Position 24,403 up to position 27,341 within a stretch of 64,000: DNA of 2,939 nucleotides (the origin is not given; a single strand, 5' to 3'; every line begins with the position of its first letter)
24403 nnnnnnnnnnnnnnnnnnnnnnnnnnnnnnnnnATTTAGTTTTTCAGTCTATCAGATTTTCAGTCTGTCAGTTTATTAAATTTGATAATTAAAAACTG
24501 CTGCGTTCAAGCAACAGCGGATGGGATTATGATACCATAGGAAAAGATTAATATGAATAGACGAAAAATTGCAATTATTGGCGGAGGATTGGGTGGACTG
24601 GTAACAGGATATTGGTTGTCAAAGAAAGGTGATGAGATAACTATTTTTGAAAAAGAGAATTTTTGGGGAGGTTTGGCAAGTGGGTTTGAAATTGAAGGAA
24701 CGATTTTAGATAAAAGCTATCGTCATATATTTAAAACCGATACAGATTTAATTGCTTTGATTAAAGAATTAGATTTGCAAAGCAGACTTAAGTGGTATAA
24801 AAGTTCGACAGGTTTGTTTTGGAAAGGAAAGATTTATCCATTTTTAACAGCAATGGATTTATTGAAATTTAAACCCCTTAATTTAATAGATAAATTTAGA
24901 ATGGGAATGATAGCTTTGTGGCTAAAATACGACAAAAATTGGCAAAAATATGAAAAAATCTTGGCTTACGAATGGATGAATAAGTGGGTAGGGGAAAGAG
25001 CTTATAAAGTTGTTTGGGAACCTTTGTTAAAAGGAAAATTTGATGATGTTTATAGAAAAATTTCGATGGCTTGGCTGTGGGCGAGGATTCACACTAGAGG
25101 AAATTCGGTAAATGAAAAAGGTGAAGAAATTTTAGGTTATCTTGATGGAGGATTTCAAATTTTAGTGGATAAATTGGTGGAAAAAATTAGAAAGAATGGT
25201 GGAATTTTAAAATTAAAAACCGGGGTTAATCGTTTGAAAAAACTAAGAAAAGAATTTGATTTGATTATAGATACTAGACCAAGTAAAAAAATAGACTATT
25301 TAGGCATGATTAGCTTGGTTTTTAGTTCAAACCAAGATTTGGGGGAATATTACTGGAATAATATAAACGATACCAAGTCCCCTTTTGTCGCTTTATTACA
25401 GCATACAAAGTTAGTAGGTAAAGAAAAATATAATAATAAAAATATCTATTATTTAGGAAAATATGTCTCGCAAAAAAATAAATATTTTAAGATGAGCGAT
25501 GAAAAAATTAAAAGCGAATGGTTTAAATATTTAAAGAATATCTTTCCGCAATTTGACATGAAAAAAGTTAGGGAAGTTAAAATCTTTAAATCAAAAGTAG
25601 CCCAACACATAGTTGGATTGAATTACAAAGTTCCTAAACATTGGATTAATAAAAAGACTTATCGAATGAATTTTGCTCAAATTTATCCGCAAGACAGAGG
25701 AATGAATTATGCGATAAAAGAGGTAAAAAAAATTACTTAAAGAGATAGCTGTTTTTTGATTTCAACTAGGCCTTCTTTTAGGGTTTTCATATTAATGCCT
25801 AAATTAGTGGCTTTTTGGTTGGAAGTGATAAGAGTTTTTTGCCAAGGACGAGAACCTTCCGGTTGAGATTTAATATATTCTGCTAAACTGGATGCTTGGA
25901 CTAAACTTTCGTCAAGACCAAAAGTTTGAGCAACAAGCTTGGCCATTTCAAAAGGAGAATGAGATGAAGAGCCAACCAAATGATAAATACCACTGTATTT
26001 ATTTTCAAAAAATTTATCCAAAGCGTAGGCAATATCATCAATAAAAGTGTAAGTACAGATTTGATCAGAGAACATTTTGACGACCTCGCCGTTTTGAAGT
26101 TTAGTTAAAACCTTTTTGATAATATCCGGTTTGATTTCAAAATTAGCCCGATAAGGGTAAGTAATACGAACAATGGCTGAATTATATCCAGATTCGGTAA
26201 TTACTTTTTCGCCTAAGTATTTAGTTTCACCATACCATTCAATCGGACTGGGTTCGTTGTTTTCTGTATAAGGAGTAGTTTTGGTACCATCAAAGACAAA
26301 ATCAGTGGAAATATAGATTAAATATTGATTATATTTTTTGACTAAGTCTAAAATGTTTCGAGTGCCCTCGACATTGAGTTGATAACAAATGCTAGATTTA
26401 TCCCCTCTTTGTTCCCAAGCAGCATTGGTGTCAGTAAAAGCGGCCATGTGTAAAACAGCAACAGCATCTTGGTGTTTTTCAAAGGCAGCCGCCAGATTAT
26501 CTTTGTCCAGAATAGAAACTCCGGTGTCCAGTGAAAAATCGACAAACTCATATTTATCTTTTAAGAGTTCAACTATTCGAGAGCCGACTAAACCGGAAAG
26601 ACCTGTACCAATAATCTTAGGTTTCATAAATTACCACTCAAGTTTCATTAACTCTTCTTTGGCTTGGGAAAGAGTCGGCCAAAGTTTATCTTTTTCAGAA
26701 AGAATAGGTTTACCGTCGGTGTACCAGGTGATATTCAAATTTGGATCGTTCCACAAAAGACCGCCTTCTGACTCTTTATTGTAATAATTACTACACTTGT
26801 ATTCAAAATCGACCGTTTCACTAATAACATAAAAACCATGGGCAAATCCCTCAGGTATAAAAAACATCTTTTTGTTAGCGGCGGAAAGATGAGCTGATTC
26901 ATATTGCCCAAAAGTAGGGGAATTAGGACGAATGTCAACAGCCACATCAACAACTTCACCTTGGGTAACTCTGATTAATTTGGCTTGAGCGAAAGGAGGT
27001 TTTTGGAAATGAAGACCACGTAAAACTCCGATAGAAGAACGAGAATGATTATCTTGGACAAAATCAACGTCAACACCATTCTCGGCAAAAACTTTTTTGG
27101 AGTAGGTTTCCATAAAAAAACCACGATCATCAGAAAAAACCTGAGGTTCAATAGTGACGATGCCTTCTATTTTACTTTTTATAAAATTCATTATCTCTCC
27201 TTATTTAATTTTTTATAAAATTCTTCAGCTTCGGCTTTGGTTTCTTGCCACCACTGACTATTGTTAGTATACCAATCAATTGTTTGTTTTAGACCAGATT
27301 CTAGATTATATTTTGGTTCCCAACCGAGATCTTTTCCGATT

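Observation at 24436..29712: The conserved rpsL-rpsG-fusA-tuf (str) arrangement is split by a 5.3-kb cell-envelope glycan block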

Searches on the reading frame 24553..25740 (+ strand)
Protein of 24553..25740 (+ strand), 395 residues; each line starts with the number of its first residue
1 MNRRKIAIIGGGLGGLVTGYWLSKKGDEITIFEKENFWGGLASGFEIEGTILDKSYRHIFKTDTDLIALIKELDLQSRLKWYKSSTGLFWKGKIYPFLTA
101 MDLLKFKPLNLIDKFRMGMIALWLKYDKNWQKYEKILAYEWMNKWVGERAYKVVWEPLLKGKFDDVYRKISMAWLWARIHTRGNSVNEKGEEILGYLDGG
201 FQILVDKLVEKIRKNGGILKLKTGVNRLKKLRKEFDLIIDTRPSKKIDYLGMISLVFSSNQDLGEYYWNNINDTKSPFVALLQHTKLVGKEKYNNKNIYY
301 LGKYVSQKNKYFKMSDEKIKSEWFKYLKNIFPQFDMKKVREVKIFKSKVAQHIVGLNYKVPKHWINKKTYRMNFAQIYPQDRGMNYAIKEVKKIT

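Call 3: search_protein_families(library=pfam, proteins=[window:24553-25740:+])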
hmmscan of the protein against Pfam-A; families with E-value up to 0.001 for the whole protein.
window:24553-25740:+ (395 aa): 3 families
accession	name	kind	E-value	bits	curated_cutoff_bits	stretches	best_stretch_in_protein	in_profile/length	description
PF01593.30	Amino_oxidase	-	4.5e-12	46.4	19.8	1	13-230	1-230/443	Flavin containing amine oxidoreductase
PF13450.12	NAD_binding_8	-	3.3e-10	40.5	21.9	1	8-73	1-68/68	NAD(P)-binding Rossmann-like domain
PF01266.30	DAO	-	1.2e-05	25.5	27.9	1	5-44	1-40/353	FAD dependent oxidoreductase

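Call 4: search_protein_families(library=ncbifam, proteins=[window:24553-25740:+])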
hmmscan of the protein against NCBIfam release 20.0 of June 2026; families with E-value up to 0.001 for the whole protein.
window:24553-25740:+ (395 aa): 28 families (the best 25 are shown)
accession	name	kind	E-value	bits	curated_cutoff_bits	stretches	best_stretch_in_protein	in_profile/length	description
NF005560.0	PRK07233.1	equivalog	8.1e-116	387.4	252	2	5-233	2-230/435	hypothetical protein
TIGR03467.1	HpnE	equivalog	3.4e-16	59.6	283.05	1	6-239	1-245/430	hydroxysqualene dehydroxylase HpnE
TIGR00562.1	proto_IX_ox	equivalog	9.4e-15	54.1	97.85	1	3-177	2-179/470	protoporphyrinogen oxidase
NF005547.0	PRK07208.1-3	equivalog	1.5e-10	40.4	380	1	2-230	3-235/465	hypothetical protein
TIGR02733.1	desat_CrtD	equivalog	1.4e-09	37.2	549.7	1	5-53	3-51/492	C-3',4' desaturase CrtD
NF008841.0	PRK11883.1-1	equivalog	1.7e-09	37.2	517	1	2-91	2-94/453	protoporphyrinogen oxidase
NF005545.0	PRK07208.1-1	equivalog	4.5e-09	35.2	451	1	5-175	9-175/504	hypothetical protein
NF005548.0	PRK07208.1-4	equivalog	8.9e-09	34.4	389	1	2-155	2-151/488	hypothetical protein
TIGR02731.1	phytoene_desat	equivalog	2.8e-07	29.6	569.4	1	5-85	1-82/453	15-cis-phytoene desaturase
TIGR02734.1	crtI_fam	subfamily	6.9e-07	28.3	238.1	1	7-53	2-48/504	phytoene desaturase family protein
NF009410.0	PRK12771.1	subfamily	7e-07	28.2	516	1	4-41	139-176/566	NAD(P)-binding protein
NF008845.0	PRK11883.1-5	equivalog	1.3e-06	27.1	560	1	2-79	3-86/468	protoporphyrinogen oxidase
NF005243.0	PRK06753.1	equivalog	2e-06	26.9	365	1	5-58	2-55/374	hypothetical protein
TIGR02732.1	zeta_caro_desat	equivalog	2.4e-06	26.8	622.15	1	5-87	1-83/474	9,9'-di-cis-zeta-carotene desaturase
NF058655.1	CrtID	equivalog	5.4e-06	25.5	640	1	6-53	1-48/478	bifunctional phytoene desaturase/3,4-desaturase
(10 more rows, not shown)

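Call 21: search_solved_structures(query=window:24553-25740:+, max_evalue=0.01)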
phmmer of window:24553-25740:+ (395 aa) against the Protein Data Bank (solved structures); distinct sequences matched with E-value up to 0.01: 16.
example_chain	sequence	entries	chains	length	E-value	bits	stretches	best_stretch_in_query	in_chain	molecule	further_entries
3nrn_A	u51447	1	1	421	8.8e-08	34.8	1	6-217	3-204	uncharacterized protein PF1083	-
1sez_A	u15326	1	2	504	1.6e-05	27.4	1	3-119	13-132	Protoporphyrinogen oxidase, mitochondrial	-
7rk0_A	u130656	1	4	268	4.7e-05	25.8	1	5-45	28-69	Thiamine thiazole synthase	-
3ka7_A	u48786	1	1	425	0.0014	20.9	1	5-62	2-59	Oxidoreductase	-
2yg6_A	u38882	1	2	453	0.0015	20.8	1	3-80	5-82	PUTRESCINE OXIDASE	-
7eme_A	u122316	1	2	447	0.0015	20.8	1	2-77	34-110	NAD(P)/FAD-dependent oxidoreductase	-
4rep_A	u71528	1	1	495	0.0027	20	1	6-54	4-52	Gamma-carotene desaturase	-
2yg3_A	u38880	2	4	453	0.0071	18.6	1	3-80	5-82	PUTRESCINE OXIDASE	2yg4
2yg7_A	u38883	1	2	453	0.0072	18.6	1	3-80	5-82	PUTRESCINE OXIDASE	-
2yg5_A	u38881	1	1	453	0.0072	18.6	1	3-80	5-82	PUTRESCINE OXIDASE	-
3gf4_A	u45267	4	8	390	0.0082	18.4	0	1-67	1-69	UDP-galactopyranose mutase | Probable UDP-galactopyranose mutase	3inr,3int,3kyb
3i3l_A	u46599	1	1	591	0.0085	18.3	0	1-37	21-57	Alkylhalidase CmlS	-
1wam_A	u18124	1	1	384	0.0086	18.3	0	1-67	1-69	UDP-GALACTOPYRANOSE MUTASE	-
2bi7_A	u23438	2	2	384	0.0086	18.3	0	1-67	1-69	UDP-GALACTOPYRANOSE MUTASE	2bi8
9n5u_A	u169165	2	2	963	0.0087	18.3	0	4-66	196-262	NfnA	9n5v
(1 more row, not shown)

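Call 46: find_homologous_proteins(query=window:24553-25740:+, max_evalue=0.001)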
Query window:24553-25740:+ (395 aa): 1599 proteins with E <= 0.001 among 5875 candidates; the best 120 are listed.
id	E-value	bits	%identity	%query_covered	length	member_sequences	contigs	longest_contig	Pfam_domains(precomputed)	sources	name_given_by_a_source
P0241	2.8e-263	891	100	100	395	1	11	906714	PF01266.31,PF01593.31,PF13450.13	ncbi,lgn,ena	-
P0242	1.2e-209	714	76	100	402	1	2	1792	PF01266.31,PF01593.31,PF13450.13,PF00890.31,PF12831.14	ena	-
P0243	6.6e-209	712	78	100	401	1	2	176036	PF01266.31,PF01593.31,PF13450.13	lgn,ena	-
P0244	3.5e-208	710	78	100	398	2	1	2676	PF01266.31,PF01593.31,PF13450.13,PF00890.31,PF07992.21,PF12831.14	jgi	jgi:protoporphyrinogen oxidase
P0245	6.1e-201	686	76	100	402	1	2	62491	PF01266.31,PF01593.31,PF13450.13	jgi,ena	-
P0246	4.1e-199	680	75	100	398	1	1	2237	PF01266.31,PF01593.31,PF13450.13,PF00890.31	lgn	-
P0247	3.6e-187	640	69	96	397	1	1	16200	PF01266.31,PF01593.31,PF13450.13,PF00070.34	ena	-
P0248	2.2e-186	638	69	96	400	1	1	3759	PF01266.31,PF01593.31,PF13450.13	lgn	-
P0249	8.7e-185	633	69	96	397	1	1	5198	PF01266.31,PF01593.31,PF13450.13,PF00890.31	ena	-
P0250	9.4e-185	632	68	99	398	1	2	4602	PF01266.31,PF01593.31,PF13450.13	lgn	-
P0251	2.2e-184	631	69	99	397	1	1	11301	PF01266.31,PF01593.31,PF13450.13,PF00890.31,PF00070.34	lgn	-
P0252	2.3e-184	631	68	96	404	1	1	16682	PF01266.31,PF01593.31,PF13450.13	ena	-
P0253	2.5e-184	631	68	96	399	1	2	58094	PF01266.31,PF01593.31,PF13450.13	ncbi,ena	-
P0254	2.7e-184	631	68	99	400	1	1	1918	PF01266.31,PF01593.31,PF13450.13,PF00890.31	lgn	-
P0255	3.7e-184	631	68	96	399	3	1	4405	PF01266.31,PF01593.31,PF13450.13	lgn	-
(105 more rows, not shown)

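Call 48: find_encoding_contigs(protein=P0241, flank=2000, max_places=2)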
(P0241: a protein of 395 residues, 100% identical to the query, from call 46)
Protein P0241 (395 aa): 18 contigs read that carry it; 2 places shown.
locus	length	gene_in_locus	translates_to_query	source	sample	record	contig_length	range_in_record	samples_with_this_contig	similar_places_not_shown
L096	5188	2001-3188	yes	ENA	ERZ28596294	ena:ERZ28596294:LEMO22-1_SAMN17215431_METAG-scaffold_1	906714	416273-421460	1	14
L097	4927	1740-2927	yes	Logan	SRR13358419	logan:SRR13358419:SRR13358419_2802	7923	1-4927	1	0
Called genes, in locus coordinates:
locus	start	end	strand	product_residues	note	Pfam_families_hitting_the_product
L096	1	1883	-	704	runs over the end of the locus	PF00009:GTP_EFTU, PF22042:EF-G_D2, PF03144:GTP_EFTU_D2, PF14492:EFG_III, PF03764:EFG_IV, PF00679:EFG_C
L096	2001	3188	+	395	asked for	PF01266:DAO (faint), PF01593:Amino_oxidase, PF13450:NAD_binding_8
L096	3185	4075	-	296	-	PF01370:Epimerase, PF04321:RmlD_sub_bind, PF01073:3Beta_HSD, PF16363:GDP_Man_Dehyd, PF07993:NAD_binding_4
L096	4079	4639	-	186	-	PF00908:dTDP_sugar_isom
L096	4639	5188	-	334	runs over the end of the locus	PF01073:3Beta_HSD, PF01370:Epimerase, PF02719:Polysacc_synt_2, PF04321:RmlD_sub_bind, PF07993:NAD_binding_4, PF16363:GDP_Man_Dehyd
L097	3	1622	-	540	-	?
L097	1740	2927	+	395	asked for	PF01266:DAO (faint), PF01593:Amino_oxidase, PF13450:NAD_binding_8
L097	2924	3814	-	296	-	PF01370:Epimerase, PF04321:RmlD_sub_bind, PF01073:3Beta_HSD, PF16363:GDP_Man_Dehyd, PF07993:NAD_binding_4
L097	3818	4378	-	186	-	PF00908:dTDP_sugar_isom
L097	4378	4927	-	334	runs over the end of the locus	PF01073:3Beta_HSD, PF01370:Epimerase, PF02719:Polysacc_synt_2, PF04321:RmlD_sub_bind, PF07993:NAD_binding_4, PF16363:GDP_Man_Dehyd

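Call 59: predict_structure(alignment_id=A2)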
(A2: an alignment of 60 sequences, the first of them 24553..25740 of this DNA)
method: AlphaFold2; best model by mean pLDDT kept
length: 395 residues; sequences in the alignment: 60
mean_pLDDT: 92.4   pTM: 0.90
mean pLDDT of the five models: 92.4, 91.7, 91.6, 90.9, 90.7
residues with pLDDT >= 90: 305; 70-90: 83; 50-70: 7; < 50: 0
segments of 3 or more residues with pLDDT < 50: none
pLDDT, mean of each block of 10 residues (from residue 1): 89 96 96 96 94 91 95 97 94 90 91 93 88 93 95 92 90 89 88 93 97 98 91 95 87 97 95 92 95 97 94 97 97 97 95 82 91 74 86 88
secondary structure, 60 per line:
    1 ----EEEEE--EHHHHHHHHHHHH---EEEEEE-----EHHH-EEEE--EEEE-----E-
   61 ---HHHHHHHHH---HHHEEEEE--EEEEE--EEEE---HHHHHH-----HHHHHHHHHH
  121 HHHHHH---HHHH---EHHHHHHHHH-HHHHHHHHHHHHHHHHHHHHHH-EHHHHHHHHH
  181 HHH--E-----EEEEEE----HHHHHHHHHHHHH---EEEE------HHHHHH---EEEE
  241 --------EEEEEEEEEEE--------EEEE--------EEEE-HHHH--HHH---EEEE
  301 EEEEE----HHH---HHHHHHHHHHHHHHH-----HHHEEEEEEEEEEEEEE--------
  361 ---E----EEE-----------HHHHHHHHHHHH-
elements in order: E5-9 H13-24 E28-33 E44-47 E50-53 H64-72 E79-83 E86-90 E93-96 H100-105 H111-126 H130-133 H138-146 H148-169 H172-183 E192-197 H202-214 E218-221 H228-233 E237-240 E249-259 E268-271 E280-283 H285-288 E297-305 H316-330 E339-352 E369-371 H383-394

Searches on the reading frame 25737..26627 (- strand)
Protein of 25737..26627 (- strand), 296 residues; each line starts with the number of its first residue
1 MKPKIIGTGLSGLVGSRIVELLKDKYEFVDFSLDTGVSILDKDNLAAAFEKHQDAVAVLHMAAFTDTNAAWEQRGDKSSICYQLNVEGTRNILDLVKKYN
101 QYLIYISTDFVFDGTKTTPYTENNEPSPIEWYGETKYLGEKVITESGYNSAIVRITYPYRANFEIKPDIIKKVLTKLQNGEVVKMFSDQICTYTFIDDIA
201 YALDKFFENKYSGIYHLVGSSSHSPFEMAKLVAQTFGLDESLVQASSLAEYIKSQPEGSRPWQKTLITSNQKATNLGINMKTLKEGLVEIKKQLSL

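Call 3: search_protein_families(library=pfam, proteins=[window:25737-26627:-])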
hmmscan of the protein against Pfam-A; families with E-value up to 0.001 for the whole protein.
window:25737-26627:- (296 aa): 5 families
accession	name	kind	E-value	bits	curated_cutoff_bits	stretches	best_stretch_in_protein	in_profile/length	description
PF04321.23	RmlD_sub_bind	-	2.4e-48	165.1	27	1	4-293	2-284/287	RmlD substrate binding domain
PF01370.27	Epimerase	-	1.5e-19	70.8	20.9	1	8-211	4-229/240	NAD dependent epimerase/dehydratase family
PF16363.11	GDP_Man_Dehyd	-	5.3e-12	46.3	27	1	37-281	59-322/332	GDP-mannose 4,6 dehydratase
PF01073.25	3Beta_HSD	-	7.9e-09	35.4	22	1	37-146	52-160/280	3-beta hydroxysteroid dehydrogenase/isomerase family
PF07993.18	NAD_binding_4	-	3.8e-08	33.2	20.1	1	57-156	91-205/258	Male sterility protein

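Call 4: search_protein_families(library=ncbifam, proteins=[window:25737-26627:-])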
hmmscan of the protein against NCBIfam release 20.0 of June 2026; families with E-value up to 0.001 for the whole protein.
window:25737-26627:- (296 aa): 10 families
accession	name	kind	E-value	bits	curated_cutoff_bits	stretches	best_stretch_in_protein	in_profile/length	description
TIGR01214.1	rmlD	equivalog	1.3e-45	155.7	224.05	1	4-267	1-259/285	dTDP-4-dehydrorhamnose reductase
NF007440.0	PRK09987.1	equivalog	1.8e-15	57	308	1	73-234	69-232/299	dTDP-4-dehydrorhamnose reductase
TIGR02197.1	heptose_epim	equivalog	3e-12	46.3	274.6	1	18-254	28-271/316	ADP-glyceromanno-heptose 6-epimerase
TIGR01179.1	galE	equivalog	3.9e-11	42.4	262.3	1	38-146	55-159/332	UDP-glucose 4-epimerase GalE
TIGR01746.1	Thioester-redct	subfamily_domain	4e-07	29.6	213.35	1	83-155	110-189/371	thioester reductase domain-containing protein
NF042423.1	oxyalk_red_Shew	equivalog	7.6e-07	28.5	580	1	38-202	57-216/331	2-alkyl-3-oxoalkanoate reductase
NF043036.1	ErythonDh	equivalog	1.3e-05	24.6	325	1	38-145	60-162/321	D-erythronate dehydrogenase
TIGR02622.1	CDP_4_6_dhtase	equivalog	0.00013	21.3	278.45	1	37-140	61-162/352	CDP-glucose 4,6-dehydratase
TIGR03466.1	HpnA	hypoth_equivalog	0.00027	19.9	367.65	0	8-153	6-162/327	hopanoid-associated sugar epimerase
TIGR04180.1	EDH_00030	hypoth_equivalog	0.00091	18.4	475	0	50-179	66-199/297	NAD-dependent 4,6-dehydratase LegB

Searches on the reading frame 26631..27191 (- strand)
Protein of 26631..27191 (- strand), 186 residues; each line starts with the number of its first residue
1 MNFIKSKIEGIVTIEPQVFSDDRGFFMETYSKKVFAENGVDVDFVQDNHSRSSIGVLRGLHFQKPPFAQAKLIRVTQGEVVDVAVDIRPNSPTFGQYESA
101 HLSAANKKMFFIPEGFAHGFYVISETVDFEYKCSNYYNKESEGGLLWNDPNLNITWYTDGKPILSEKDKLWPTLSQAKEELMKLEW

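Call 3: search_protein_families(library=pfam, proteins=[window:26631-27191:-])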
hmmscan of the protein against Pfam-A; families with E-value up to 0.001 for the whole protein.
window:26631-27191:- (186 aa): 1 family
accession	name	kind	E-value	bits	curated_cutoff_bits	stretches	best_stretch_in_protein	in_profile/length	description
PF00908.23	dTDP_sugar_isom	-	2.4e-73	245.8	27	1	6-175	2-167/168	dTDP-4-dehydrorhamnose 3,5-epimerase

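Call 4: search_protein_families(library=ncbifam, proteins=[window:26631-27191:-])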
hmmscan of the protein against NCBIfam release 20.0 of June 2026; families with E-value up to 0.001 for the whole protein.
window:26631-27191:- (186 aa): 1 family
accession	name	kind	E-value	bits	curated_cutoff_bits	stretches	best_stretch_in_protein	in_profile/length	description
TIGR01221.1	rmlC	equivalog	1.4e-73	246.4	155.75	1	2-177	1-175/176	dTDP-4-dehydrorhamnose 3,5-epimerase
